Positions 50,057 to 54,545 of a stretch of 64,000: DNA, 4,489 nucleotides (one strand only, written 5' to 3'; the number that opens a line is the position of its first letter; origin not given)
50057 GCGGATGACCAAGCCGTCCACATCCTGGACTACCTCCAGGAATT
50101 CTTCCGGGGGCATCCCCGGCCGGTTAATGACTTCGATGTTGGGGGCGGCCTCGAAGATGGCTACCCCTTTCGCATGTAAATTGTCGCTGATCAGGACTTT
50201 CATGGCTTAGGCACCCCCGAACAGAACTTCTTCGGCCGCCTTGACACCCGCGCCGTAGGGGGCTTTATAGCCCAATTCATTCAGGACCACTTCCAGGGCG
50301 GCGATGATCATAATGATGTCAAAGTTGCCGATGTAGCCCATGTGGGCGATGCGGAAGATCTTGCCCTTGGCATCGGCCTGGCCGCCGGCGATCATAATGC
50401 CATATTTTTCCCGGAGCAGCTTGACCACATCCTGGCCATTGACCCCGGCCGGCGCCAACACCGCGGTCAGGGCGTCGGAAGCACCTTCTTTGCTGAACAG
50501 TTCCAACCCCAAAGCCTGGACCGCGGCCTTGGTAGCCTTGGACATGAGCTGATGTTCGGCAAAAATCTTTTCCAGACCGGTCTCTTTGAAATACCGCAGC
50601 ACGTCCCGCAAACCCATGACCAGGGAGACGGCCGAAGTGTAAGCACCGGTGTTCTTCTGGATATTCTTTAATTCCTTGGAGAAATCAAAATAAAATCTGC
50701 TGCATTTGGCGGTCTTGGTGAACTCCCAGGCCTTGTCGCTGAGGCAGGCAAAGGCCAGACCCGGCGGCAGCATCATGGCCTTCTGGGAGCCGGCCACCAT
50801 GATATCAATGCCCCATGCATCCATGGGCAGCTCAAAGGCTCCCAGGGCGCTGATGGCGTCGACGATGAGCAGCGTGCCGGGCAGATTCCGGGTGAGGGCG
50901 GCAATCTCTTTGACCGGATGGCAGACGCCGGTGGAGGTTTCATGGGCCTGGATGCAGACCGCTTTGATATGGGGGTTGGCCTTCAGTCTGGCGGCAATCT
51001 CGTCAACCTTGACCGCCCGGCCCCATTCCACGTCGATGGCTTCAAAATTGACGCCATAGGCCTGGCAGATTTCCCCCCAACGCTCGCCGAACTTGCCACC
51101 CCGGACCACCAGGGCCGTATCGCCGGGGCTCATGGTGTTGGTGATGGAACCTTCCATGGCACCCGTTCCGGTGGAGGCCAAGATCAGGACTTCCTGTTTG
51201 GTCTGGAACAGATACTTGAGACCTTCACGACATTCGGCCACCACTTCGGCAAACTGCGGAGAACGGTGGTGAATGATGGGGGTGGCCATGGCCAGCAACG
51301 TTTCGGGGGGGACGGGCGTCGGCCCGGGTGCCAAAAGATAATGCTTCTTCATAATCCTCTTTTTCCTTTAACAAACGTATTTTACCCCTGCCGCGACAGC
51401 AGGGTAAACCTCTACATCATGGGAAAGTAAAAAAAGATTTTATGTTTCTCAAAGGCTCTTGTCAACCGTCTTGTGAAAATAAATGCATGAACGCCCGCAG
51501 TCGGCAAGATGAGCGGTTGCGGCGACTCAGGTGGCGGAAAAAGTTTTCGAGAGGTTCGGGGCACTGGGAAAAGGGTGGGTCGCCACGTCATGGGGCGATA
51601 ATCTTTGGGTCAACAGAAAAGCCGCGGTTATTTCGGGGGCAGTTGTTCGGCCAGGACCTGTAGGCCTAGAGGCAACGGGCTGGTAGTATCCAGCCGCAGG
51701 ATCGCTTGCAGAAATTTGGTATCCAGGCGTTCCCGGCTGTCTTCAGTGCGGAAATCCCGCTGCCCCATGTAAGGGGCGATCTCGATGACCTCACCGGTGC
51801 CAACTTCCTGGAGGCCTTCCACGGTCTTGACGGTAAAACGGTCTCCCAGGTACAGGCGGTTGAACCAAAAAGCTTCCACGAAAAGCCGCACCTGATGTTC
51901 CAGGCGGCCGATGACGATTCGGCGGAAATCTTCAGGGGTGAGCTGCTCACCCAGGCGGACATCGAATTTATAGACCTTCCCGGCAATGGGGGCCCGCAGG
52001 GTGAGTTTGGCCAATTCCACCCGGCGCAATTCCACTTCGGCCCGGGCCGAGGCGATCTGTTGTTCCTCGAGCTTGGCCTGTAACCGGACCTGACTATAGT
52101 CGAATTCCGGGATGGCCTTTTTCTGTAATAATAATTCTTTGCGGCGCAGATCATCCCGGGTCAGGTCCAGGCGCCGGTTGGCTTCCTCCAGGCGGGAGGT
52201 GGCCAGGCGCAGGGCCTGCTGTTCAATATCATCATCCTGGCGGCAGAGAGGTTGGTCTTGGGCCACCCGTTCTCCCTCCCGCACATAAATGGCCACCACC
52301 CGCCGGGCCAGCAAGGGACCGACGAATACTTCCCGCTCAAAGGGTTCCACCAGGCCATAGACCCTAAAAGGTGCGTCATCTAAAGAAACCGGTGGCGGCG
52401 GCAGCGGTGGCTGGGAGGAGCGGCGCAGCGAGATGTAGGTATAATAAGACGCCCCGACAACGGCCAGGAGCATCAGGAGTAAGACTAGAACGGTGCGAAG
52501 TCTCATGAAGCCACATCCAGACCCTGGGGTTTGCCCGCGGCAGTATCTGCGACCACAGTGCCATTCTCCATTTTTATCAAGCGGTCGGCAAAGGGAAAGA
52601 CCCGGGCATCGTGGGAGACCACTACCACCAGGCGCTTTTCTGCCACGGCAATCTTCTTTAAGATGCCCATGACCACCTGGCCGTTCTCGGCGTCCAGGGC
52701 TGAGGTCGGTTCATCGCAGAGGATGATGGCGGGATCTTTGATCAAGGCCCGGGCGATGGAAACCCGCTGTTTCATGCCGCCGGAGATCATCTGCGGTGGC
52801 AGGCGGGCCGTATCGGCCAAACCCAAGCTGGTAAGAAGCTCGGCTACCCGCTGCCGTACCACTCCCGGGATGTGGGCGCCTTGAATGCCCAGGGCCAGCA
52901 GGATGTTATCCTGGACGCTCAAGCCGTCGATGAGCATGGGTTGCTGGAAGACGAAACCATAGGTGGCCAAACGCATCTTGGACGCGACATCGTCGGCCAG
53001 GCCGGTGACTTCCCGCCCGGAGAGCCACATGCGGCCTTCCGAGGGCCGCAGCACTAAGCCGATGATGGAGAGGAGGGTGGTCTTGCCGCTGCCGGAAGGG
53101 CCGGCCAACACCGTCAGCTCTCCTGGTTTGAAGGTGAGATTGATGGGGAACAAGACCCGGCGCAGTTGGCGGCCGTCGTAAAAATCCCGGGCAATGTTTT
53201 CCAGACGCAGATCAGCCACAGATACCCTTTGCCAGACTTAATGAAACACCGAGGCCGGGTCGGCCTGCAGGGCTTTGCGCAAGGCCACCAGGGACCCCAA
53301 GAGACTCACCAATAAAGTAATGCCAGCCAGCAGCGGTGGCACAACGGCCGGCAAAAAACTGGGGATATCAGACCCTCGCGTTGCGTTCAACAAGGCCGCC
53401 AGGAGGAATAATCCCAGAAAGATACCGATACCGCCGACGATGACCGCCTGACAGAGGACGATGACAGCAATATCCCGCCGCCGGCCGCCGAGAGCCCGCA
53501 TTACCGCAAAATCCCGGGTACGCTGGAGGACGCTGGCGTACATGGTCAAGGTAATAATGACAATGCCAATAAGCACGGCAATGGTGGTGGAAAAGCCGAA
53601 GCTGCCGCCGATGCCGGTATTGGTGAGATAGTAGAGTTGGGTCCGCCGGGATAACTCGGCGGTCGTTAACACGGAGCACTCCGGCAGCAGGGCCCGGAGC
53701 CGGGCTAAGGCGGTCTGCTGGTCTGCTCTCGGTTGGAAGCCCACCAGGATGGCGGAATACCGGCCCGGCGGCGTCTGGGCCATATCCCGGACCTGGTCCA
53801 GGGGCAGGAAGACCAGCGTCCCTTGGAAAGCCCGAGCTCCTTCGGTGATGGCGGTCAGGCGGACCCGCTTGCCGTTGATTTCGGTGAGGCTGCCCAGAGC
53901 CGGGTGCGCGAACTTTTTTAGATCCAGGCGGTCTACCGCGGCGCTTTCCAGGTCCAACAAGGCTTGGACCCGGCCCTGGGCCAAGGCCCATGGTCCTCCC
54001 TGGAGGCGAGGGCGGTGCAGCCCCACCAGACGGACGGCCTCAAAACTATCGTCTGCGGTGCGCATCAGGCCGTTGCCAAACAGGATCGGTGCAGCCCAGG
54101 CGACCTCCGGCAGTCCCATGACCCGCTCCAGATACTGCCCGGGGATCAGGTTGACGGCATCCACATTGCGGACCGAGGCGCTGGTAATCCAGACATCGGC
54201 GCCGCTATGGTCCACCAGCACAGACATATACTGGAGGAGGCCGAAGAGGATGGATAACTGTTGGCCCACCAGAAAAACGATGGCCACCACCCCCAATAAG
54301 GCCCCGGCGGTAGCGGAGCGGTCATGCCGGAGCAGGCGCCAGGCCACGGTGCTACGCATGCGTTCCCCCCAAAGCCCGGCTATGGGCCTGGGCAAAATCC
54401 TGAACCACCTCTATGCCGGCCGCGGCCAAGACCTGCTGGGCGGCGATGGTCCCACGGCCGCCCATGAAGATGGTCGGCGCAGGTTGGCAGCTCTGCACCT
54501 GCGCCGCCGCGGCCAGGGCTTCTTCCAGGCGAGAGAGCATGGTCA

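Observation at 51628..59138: Tightly coupled five-gene cluster: FecR-TPR-barrel giant, orphan B12-binding sensor module and a DevCAB-like ABC exporter without a TolC gene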

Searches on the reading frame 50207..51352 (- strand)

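Call 67: search_protein_families(library=pfam, proteins=[window:50207-51352:-], max_evalue=1)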
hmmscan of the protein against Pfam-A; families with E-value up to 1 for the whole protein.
window:50207-51352:- (381 aa): 2 families
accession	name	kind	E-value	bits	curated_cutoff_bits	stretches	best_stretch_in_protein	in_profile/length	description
PF00266.25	Aminotran_5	-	3.1e-35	122.3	21.5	1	5-328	2-342/371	Aminotransferase class-V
PF01053.26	Cys_Met_Meta_PP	-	0.0068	15.4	27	1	57-189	71-196/381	Cys/Met metabolism PLP-dependent enzyme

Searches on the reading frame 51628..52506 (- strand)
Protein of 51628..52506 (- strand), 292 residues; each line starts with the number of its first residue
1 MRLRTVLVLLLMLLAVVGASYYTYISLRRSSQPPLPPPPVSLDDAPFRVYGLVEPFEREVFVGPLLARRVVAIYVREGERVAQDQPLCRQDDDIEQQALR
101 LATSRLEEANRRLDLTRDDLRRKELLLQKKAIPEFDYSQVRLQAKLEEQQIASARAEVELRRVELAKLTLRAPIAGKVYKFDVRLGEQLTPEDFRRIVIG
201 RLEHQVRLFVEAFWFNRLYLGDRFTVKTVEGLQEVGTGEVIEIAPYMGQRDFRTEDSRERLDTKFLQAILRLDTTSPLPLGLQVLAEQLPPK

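Call 3: search_protein_families(library=pfam, proteins=[window:51628-52506:-], max_evalue=0.1)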
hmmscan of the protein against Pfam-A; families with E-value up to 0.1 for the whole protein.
window:51628-52506:- (292 aa): 3 families
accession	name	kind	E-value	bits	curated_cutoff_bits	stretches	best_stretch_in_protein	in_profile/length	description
PF16576.10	HlyD_D23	-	0.00019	21.2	30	1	50-249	9-190/214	Barrel-sandwich domain of CusB or HlyD membrane-fusion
PF13437.12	HlyD_3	-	0.00066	20.8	22.2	1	169-247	1-79/106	HlyD family secretion protein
PF13533.13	Biotin_lipoyl_2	-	0.059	13.7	29.8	0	69-87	10-28/32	Biotin-lipoyl like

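Call 4: search_protein_families(library=ncbifam, proteins=[window:51628-52506:-], max_evalue=0.1)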
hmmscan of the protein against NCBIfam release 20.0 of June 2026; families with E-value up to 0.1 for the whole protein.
window:51628-52506:- (292 aa): 17 families
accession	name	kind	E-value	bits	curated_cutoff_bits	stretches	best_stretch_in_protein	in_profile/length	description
TIGR01730.1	RND_mfp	subfamily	6.9e-21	74.5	94.9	1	64-245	31-212/322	efflux RND transporter periplasmic adaptor subunit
TIGR00999.1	8a0102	subfamily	1.7e-14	53.6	319.3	1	78-249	1-173/271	CzcB/NccB family metal efflux transporter periplasmic adaptor subunit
TIGR02971.1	heterocyst_DevB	subfamily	6.5e-13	48.8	129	2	141-276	178-311/327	ABC exporter membrane fusion protein, DevB family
NF007132.1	PRK09578.1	equivalog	1.3e-08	34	512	1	70-178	76-184/396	MexX/AxyX family multidrug efflux RND transporter periplasmic adaptor subunit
NF007850.1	PRK10559.1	equivalog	8.7e-08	31.6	400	1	64-191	45-171/303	p-hydroxybenzoic acid efflux pump subunit AaeA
NF008589.1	PRK11556.1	equivalog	2.1e-06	26.9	391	1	69-199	94-224/392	MdtA/MuxA family multidrug efflux RND transporter periplasmic adaptor subunit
NF002939.0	PRK03598.1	equivalog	3.2e-06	26.5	393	1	10-156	12-141/332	secretion protein HlyD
NF007785.0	PRK10476.1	equivalog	9.4e-06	24.7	376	1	148-194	189-235/347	multidrug transporter subunit MdtN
NF007362.0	PRK09859.1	equivalog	3.1e-05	23.3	738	1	70-193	72-195/385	multidrug transporter subunit MdtE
TIGR01843.1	type_I_hlyD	subfamily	4.3e-05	22.7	208.65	1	51-109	35-93/422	HlyD family type I secretion periplasmic adaptor subunit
NF045904.1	RND-peri-MexE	equivalog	0.0001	21.4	714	1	61-189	65-193/390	multidrug efflux RND transporter periplasmic adaptor subunit MexE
NF011604.1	PRK15030.1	equivalog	0.00012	21.2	765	1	76-186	82-192/397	multidrug efflux RND transporter periplasmic adaptor subunit AcrA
NF000272.2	OqxA_adapt_sub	exception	0.0002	20.5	835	1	72-194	80-202/391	multidrug efflux RND transporter periplasmic adaptor subunit OqxA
NF033138.2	RND-peri-MexC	equivalog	0.00081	18.6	625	1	76-181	80-185/375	MexC family multidrug efflux RND transporter periplasmic adaptor subunit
TIGR00998.1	8a0101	subfamily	0.0011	18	390.8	1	145-192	181-229/334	EmrA/EmrK family multidrug efflux transporter periplasmic adaptor subunit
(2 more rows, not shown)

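Call 55: search_solved_structures(query=window:51628-52506:-, max_evalue=0.01)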
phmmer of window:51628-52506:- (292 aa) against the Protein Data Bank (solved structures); distinct sequences matched with E-value up to 0.01: 7.
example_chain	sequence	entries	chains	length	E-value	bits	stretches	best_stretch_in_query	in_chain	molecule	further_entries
20yy_D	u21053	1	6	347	4.5e-07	32.9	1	67-262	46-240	Multidrug efflux RND transporter periplasmic adaptor subunit MexJ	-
6vej_P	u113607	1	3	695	1e-05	28.4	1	69-251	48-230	Probable Resistance-Nodulation-Cell Division (RND) efflux membrane fusion protein,Probable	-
9j3d_D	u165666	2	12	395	0.00018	24.4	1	33-187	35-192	RND efflux system, MexC-like protein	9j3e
2f1m_A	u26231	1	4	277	0.0015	21.4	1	74-187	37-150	Acriflavine resistance protein A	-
5ng5_E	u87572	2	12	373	0.0025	20.6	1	74-187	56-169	Multidrug efflux pump subunit AcrA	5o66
9tg4_D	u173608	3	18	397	0.0025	20.6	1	74-187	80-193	Multidrug efflux pump subunit AcrA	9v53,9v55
5v5s_D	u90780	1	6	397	0.0026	20.6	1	74-187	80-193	Multidrug efflux pump subunit AcrA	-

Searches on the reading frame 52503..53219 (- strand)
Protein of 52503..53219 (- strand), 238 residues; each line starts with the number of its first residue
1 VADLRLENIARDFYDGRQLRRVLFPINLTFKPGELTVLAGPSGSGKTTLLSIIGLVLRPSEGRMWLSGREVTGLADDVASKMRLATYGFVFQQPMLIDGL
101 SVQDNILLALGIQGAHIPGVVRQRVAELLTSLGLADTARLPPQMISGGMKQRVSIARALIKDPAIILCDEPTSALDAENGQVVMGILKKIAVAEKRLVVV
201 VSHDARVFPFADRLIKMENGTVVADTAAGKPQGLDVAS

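Call 3: search_protein_families(library=pfam, proteins=[window:52503-53219:-], max_evalue=0.1)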
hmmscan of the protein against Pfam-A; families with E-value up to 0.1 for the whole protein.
window:52503-53219:- (238 aa): 16 families
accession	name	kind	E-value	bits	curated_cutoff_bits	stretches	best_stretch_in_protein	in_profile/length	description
PF00005.33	ABC_tran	-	9.5e-32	110.9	25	1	25-173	3-137/137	ABC transporter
PF02463.25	SMC_N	-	4.3e-07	30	40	1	137-218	129-212/220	RecF/RecN/SMC N terminal domain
PF13304.12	AAA_21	-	2.9e-05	24.7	27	1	35-59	1-25/304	AAA domain, putative AbiEii toxin, Type IV TA system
PF13555.12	AAA_29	-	0.00021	21.4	27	1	29-61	18-50/61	P-loop containing region of AAA domain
PF13481.12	AAA_25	-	0.00051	20.2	27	1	31-69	31-66/195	AAA domain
PF13476.12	AAA_23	-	0.0009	20.4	27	1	28-57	15-43/201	AAA domain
PF09818.15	ABC_ATPase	-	0.0019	17.7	23.2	0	140-219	153-248/283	P-loop domain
PF25199.1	nSTAND_NTPase5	-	0.0036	17.6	34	1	28-63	36-72/145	Novel STAND NTPase 5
PF13604.12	AAA_30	-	0.0036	17.5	27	1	32-85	17-63/191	AAA domain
PF13191.12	AAA_16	-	0.0037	18.2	32.6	1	29-73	19-63/167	AAA ATPase domain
PF13238.12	AAA_18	-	0.006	17.5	29.4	0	37-53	2-18/128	AAA domain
PF13175.12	AAA_15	-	0.026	14.6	32.1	1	29-60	20-50/374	AAA ATPase domain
PF24389.1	ORC-CDC6-like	-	0.032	13.4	27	1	3-50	10-49/571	ORC-CDC6-like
PF03193.22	RsgA_GTPase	-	0.033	14.5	30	0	33-51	106-124/174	RsgA GTPase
PF02492.25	cobW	-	0.064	13.3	20.7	0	35-51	2-18/180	CobW/HypB/UreG, nucleotide-binding domain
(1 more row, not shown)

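Call 4: search_protein_families(library=ncbifam, proteins=[window:52503-53219:-], max_evalue=0.1)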
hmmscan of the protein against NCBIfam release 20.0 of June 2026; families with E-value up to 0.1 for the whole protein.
window:52503-53219:- (238 aa): 200 families (the best 25 are shown)
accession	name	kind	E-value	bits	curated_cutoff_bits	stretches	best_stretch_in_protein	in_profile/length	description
TIGR02982.1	heterocyst_DevA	subfamily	1.5e-55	188.2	295.8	1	5-222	3-219/220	ABC exporter ATP-binding subunit, DevA family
NF007826.0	PRK10535.1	equivalog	9.3e-48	162.9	966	1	3-229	4-228/648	macrolide ABC transporter ATP-binding protein/permease MacB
TIGR03608.1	L_ocin_972_ABC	subfamily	2.8e-47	160.9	254.85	1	20-217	11-206/206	putative bacteriocin export ABC transporter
TIGR02211.1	LolD_lipo_ex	equivalog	2.7e-45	154.6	307.75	1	4-222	2-219/221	lipoprotein-releasing ABC transporter ATP-binding protein LolD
TIGR02673.1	FtsE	equivalog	1e-44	152.8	264.85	1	20-220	15-213/214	cell division ATP-binding protein FtsE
TIGR02315.1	ABC_phnC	equivalog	3.5e-43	147.8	266.1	1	4-228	2-230/243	phosphonate ABC transporter ATP-binding protein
NF038007.1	ABC_ATP_DarD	equivalog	3.3e-41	141.2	375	1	12-221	9-217/218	darobactin export ABC transporter ATP-binding protein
TIGR03265.1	PhnT2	equivalog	2.7e-38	132.1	457.7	1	4-223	5-214/353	putative 2-aminoethylphosphonate ABC transporter ATP-binding protein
NF040933.2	ABC_arch_GlcV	equivalog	5.7e-38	130.7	450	1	4-223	3-221/357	glucose ABC transporter ATP-binding protein GlcV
TIGR00968.1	3a0106s01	subfamily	1.4e-37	129.5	342.75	1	7-224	4-211/237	sulfate ABC transporter ATP-binding protein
TIGR02857.1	CydD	equivalog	1.2e-36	126.7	435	1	5-217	323-529/529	thiol reductant ABC exporter subunit CydD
NF008639.0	PRK11629.1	equivalog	4.9e-36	124.3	360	1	4-225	7-227/234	lipoprotein-releasing ABC transporter ATP-binding protein LolD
TIGR01186.1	proV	subfamily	2.1e-35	122.5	326.6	1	26-224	12-210/363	betaine/proline/choline family ABC transporter ATP-binding protein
TIGR02314.1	ABC_MetN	equivalog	3.8e-35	121.5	499.7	1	5-223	3-220/343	methionine ABC transporter ATP-binding protein MetN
NF008428.0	PRK11264.1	equivalog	4.9e-35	120.9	406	1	6-228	6-228/250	L-cystine ABC transporter ATP-binding protein TcyN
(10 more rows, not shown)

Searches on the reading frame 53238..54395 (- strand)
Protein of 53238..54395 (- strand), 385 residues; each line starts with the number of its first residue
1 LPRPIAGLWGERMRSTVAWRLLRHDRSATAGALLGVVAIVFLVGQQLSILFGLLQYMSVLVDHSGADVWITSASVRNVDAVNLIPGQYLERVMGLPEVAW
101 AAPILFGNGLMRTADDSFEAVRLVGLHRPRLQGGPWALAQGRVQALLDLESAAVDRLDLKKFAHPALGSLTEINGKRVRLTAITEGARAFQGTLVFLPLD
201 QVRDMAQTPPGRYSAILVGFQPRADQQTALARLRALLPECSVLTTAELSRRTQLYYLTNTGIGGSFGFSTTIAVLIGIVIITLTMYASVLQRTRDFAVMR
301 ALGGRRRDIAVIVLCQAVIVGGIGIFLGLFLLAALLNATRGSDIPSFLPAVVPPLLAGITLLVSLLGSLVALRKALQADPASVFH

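Call 3: search_protein_families(library=pfam, proteins=[window:53238-54395:-], max_evalue=0.1)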
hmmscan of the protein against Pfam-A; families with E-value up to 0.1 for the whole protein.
window:53238-54395:- (385 aa): 2 families
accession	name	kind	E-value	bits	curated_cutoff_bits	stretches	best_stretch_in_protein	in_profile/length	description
PF02687.27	FtsX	-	8.9e-15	55.2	25.5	1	269-379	3-119/120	FtsX-like permease C-terminal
PF12704.14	MacB_PCD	-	2.3e-09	38.3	27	1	29-236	1-207/207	MacB-like periplasmic core domain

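Call 4: search_protein_families(library=ncbifam, proteins=[window:53238-54395:-], max_evalue=0.1)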
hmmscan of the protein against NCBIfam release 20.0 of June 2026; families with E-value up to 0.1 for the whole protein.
window:53238-54395:- (385 aa): 4 families
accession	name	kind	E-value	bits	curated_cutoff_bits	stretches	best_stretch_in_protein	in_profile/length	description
TIGR01185.1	devC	equivalog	2.2e-15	56.5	290.35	1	171-384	163-380/380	ABC transporter permease DevC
TIGR03434.1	ADOP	subfamily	2.8e-07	29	622.3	1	195-383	615-799/803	ADOP family duplicated permease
NF007826.0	PRK10535.1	equivalog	0.0013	17.1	966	1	269-332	528-591/648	macrolide ABC transporter ATP-binding protein/permease MacB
TIGR02212.1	lolCE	equivalog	0.011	14.7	362.45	0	272-331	277-334/411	lipoprotein-releasing ABC transporter permease subunit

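Call 54: search_solved_structures(query=window:53238-54359:-, max_evalue=0.001)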
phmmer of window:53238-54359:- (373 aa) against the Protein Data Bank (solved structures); distinct sequences matched with E-value up to 0.001: 2.
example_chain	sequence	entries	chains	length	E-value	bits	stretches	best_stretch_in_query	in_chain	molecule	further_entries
7w78_B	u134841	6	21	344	2.1e-06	30.2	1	261-369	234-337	Putative ABC transport system integral membrane protein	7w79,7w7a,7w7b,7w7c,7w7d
5lil_A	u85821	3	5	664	0.00097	21.5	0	259-368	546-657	Macrolide export ATP-binding/permease protein MacB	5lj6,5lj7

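Call 60: find_related_loci(query=A3, collection=metagenome_contigs, flank=4000)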
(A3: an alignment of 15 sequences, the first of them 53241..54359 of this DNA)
Query A3 (373 aa) in metagenome_contigs; peptide patterns used: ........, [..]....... (x = any residue, [..] = any of these).
341 stretches matched a pattern; 215 encode a relative of the query (tblastn E <= 1e-3); the best 80 are kept; 80 distinct loci.
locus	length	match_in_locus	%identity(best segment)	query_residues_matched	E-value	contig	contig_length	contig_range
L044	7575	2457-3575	91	1-373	0e+0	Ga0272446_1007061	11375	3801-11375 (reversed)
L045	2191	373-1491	71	1-373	0e+0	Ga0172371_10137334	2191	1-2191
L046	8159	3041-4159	70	1-373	8e-173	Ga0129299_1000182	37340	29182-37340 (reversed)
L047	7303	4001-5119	70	1-373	4e-172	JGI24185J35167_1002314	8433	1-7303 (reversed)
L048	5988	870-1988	70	1-373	2e-172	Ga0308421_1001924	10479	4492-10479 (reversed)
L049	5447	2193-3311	70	1-373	7e-175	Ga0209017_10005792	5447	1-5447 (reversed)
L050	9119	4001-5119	70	1-373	8e-171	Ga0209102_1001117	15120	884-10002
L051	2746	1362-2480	72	1-373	0e+0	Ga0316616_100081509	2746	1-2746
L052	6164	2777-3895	67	1-373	6e-172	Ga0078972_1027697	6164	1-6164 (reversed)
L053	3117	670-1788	69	1-373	3e-179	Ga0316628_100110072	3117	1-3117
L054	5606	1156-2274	69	1-373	9e-172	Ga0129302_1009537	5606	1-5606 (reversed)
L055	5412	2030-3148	69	1-373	4e-172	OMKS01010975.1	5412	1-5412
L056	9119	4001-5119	69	1-373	8e-169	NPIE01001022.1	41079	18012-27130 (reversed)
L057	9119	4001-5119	72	1-373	1e-168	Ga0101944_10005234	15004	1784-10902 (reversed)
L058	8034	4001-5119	68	1-373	3e-168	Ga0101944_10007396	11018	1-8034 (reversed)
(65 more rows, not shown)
